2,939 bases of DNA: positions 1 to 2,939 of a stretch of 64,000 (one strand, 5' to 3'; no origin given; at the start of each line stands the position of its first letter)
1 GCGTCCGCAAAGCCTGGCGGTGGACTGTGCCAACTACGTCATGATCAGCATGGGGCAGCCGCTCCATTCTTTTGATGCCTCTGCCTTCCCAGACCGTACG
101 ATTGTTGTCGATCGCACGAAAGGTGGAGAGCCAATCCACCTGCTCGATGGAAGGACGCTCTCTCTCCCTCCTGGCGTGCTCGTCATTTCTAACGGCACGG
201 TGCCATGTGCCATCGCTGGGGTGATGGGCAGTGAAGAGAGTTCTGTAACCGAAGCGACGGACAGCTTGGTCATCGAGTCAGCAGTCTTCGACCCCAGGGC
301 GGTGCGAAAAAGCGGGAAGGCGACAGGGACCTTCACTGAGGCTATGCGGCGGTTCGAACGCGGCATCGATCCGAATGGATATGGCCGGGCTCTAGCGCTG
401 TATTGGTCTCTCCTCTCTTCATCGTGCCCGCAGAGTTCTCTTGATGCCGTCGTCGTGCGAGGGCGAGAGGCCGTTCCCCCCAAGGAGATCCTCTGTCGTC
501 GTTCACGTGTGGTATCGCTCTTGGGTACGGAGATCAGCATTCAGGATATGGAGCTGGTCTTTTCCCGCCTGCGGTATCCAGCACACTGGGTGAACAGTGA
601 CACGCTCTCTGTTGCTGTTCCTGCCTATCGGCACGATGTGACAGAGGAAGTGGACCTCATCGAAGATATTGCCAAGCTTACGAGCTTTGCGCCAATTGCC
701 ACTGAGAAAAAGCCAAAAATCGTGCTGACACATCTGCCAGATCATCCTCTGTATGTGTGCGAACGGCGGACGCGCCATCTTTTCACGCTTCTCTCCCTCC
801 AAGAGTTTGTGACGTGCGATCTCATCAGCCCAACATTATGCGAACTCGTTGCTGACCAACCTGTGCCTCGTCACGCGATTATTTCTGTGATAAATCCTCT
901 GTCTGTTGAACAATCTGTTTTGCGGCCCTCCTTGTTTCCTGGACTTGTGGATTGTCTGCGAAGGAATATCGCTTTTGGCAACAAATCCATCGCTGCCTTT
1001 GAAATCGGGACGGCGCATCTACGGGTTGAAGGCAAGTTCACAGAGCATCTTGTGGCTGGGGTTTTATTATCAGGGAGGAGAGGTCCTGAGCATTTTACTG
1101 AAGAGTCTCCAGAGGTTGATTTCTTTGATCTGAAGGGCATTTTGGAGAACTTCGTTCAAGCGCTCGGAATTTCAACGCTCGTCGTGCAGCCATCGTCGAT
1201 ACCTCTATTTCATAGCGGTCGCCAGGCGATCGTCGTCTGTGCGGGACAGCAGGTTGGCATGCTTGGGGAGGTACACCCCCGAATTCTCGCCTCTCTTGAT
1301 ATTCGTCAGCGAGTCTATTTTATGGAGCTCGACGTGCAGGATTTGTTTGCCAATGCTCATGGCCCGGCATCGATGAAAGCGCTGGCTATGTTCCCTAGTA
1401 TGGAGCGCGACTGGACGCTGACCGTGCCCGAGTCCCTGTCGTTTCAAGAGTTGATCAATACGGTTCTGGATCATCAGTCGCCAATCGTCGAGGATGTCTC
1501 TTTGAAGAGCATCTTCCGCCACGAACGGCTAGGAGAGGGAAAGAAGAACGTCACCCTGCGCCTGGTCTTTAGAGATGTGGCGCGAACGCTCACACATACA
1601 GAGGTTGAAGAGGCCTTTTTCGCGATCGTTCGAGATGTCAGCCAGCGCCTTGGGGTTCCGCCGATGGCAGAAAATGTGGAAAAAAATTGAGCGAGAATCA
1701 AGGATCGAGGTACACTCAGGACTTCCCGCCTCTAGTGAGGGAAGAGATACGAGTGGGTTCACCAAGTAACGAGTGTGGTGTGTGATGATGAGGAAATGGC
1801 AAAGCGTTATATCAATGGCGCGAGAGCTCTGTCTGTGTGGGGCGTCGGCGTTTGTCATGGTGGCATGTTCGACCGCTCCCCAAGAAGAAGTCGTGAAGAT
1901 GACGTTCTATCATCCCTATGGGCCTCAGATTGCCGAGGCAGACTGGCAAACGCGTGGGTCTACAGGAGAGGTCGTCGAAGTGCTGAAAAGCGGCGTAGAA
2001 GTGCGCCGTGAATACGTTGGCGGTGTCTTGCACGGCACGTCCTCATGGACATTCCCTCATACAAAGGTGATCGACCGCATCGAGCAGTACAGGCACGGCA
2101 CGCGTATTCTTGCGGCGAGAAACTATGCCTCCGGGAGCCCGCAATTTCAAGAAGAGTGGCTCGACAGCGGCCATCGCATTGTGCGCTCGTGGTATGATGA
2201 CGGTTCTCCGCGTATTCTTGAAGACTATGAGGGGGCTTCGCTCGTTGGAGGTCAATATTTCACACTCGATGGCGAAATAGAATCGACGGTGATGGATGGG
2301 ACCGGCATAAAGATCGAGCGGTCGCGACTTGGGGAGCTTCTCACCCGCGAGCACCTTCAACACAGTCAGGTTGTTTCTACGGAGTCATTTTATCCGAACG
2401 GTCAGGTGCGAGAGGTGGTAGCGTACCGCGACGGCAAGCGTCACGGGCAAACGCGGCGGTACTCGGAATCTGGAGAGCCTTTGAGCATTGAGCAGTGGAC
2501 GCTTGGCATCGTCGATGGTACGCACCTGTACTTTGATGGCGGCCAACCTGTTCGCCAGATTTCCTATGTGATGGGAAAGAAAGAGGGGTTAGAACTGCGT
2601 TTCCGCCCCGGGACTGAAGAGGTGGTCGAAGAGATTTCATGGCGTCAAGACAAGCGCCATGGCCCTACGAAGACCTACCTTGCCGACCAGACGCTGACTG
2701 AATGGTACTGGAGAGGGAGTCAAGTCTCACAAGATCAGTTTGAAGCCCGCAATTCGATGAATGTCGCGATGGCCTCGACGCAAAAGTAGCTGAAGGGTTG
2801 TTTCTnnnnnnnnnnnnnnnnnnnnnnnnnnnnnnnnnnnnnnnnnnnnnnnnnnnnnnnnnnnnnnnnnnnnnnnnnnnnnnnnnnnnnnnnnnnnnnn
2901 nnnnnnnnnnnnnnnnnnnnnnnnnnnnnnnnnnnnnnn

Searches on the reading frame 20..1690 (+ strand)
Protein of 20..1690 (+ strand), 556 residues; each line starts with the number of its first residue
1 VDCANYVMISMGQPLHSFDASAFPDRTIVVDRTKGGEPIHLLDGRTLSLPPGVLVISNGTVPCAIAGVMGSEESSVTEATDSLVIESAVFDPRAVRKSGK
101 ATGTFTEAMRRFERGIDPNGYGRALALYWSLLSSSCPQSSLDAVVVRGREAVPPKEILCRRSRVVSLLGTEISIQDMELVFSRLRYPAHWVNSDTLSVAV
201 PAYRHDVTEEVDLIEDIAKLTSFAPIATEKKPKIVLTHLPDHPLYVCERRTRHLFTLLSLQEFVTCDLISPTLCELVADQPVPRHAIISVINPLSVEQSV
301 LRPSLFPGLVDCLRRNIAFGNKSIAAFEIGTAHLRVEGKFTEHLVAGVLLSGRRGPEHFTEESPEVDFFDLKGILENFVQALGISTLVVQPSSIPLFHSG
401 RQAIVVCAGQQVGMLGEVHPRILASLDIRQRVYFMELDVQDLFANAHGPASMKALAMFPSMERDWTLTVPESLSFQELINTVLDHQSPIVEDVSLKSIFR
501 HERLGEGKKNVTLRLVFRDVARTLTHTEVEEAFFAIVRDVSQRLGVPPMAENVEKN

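Call 73: search_protein_families(library=pfam, proteins=[window:20-1690:+], max_evalue=0.0001)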
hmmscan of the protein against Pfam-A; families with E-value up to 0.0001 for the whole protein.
window:20-1690:+ (556 aa): 4 families
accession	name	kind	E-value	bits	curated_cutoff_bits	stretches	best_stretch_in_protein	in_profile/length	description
PF17759.6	tRNA_synthFbeta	-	1e-50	172.6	22.4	1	231-439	5-214/214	Phenylalanyl tRNA synthetase beta chain CLM domain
PF03483.22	B3_4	-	5.1e-38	130.8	29.3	1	2-136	40-173/174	B3/4 domain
PF03147.19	FDX-ACB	-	1.1e-20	74.2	31.1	1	457-546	2-91/94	Ferredoxin-fold anticodon binding domain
PF03484.21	B5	-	9.6e-15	55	28.6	1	159-220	3-64/67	tRNA synthetase B5 domain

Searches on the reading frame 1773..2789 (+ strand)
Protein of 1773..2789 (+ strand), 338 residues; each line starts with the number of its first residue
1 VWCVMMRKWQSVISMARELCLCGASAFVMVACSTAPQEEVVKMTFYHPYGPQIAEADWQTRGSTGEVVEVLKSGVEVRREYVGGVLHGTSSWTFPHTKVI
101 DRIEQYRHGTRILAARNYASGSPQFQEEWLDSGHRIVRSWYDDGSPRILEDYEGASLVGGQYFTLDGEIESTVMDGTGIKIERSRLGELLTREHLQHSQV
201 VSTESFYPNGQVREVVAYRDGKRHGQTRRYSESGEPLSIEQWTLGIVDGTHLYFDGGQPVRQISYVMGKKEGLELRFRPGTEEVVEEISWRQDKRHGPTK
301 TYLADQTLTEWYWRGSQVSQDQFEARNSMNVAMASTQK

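Call 73: search_protein_families(library=pfam, proteins=[window:1773-2789:+], max_evalue=0.0001)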
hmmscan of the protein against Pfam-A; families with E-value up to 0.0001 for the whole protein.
window:1773-2789:+ (338 aa): 1 family
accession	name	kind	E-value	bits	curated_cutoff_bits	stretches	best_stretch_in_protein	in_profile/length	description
PF07661.19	MORN_2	-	1.6e-06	28.1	29.6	0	204-218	6-20/22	MORN repeat variant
